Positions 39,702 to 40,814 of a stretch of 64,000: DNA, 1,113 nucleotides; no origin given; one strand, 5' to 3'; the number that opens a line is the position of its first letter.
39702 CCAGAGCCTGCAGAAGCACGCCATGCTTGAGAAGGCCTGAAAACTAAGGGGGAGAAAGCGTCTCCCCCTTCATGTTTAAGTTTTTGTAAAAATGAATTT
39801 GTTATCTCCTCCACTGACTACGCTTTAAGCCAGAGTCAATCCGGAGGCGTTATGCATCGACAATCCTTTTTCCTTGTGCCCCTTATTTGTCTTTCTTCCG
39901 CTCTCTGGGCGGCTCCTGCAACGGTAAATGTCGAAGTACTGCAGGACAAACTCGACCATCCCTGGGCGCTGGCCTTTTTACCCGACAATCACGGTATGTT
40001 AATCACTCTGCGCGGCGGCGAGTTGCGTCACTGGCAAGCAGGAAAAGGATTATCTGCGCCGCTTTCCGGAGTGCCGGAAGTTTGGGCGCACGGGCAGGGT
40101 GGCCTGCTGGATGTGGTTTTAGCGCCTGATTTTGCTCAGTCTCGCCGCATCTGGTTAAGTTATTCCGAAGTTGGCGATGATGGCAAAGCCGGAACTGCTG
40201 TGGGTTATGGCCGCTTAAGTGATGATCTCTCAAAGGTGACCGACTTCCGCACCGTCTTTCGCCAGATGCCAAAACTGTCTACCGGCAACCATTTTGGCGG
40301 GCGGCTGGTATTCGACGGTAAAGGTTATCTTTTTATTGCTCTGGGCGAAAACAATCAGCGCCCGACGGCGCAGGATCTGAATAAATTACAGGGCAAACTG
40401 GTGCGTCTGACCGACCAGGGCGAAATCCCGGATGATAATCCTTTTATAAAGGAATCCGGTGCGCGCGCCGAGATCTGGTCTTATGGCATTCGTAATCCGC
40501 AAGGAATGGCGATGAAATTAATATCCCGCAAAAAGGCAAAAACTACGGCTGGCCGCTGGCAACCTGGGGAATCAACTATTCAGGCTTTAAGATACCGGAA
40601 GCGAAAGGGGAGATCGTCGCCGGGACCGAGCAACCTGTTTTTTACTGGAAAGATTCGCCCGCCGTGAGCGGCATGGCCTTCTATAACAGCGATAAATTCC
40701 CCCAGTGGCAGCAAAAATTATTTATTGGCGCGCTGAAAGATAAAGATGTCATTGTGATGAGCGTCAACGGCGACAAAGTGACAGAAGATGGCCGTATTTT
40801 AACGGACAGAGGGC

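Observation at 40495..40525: yliI (soluble PQQ-dependent aldose sugar dehydrogenase) is frameshifted, probably by a 55-bp deletion between 9-bp direct repeats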

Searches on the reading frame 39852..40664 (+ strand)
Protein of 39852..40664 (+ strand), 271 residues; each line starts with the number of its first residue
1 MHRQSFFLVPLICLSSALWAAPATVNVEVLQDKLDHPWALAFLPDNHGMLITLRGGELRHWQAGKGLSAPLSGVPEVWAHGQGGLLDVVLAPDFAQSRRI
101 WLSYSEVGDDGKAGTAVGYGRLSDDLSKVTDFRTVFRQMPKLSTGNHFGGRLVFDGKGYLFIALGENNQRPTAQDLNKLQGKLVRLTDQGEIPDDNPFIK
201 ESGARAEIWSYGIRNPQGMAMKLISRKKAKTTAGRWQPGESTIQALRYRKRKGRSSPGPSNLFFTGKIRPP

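Call 20: find_encoding_contigs(protein=window:39852-40664:+, flank=3000, max_places=10)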
Protein window:39852-40664:+ (271 aa): 2 contigs read that carry it; 2 places shown.
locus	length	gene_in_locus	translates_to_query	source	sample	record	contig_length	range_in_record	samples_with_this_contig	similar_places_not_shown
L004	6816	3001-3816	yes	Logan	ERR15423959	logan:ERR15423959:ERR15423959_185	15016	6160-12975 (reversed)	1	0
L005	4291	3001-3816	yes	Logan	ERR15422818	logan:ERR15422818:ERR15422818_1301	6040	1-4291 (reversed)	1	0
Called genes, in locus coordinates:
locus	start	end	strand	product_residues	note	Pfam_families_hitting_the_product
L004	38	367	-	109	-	PF01381:HTH_3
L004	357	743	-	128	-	PF06296:RelE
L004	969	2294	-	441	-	PF00919:UPF0004, PF04055:Radical_SAM, PF18693:TRAM_2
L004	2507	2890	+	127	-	PF10799:YliH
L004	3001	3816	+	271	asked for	PF07995:GSDH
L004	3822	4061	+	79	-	PF07995:GSDH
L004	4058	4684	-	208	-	PF02798:GST_N, PF13417:GST_N_3, PF13409:GST_N_2, PF00043:GST_C, PF13410:GST_C_2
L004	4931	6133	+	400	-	PF00768:Peptidase_S11, PF13354:Beta-lactamase2, PF07943:PBP5_C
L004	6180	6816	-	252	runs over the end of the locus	PF08220:HTH_DeoR, PF00455:DeoRC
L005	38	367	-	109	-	PF01381:HTH_3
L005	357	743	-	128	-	PF06296:RelE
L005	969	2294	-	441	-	PF00919:UPF0004, PF04055:Radical_SAM, PF18693:TRAM_2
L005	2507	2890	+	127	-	PF10799:YliH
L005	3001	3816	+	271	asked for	PF07995:GSDH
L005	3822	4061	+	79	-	PF07995:GSDH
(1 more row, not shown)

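Call 22: list_cluster_members(proteins=[window:39852-40664:+])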
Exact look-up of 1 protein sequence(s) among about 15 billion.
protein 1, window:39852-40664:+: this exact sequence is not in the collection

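Call 38: find_encoding_contigs(protein=window:39852-40664:+, flank=10000, max_places=4)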
Protein window:39852-40664:+ (271 aa): 2 contigs read that carry it; 2 places shown.
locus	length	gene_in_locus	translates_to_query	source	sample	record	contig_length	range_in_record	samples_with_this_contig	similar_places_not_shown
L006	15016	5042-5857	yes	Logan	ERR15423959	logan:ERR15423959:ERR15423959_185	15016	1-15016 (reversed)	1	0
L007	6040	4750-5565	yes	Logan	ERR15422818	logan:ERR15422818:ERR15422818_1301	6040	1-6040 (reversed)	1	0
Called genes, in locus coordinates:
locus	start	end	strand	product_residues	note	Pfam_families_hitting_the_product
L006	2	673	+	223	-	?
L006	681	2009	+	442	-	PF17156:GAPES2, PF00990:GGDEF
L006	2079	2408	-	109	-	PF01381:HTH_3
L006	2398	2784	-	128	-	PF06296:RelE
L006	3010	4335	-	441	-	PF00919:UPF0004, PF04055:Radical_SAM, PF18693:TRAM_2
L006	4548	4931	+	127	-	PF10799:YliH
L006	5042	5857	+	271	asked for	PF07995:GSDH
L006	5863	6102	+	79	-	PF07995:GSDH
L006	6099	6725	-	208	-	PF02798:GST_N, PF13417:GST_N_3, PF13409:GST_N_2, PF00043:GST_C, PF13410:GST_C_2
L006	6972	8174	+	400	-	PF00768:Peptidase_S11, PF13354:Beta-lactamase2, PF07943:PBP5_C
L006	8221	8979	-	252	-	PF08220:HTH_DeoR, PF00455:DeoRC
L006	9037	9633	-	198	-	PF01569:PAP2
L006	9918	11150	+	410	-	PF07690:MFS_1, PF00083:Sugar_tr (weak)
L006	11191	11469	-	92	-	-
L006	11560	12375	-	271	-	PF00702:Hydrolase, PF08282:Hydrolase_3, PF12710:HAD (faint), PF05116:S6PP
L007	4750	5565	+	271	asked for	PF07995:GSDH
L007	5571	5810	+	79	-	PF07995:GSDH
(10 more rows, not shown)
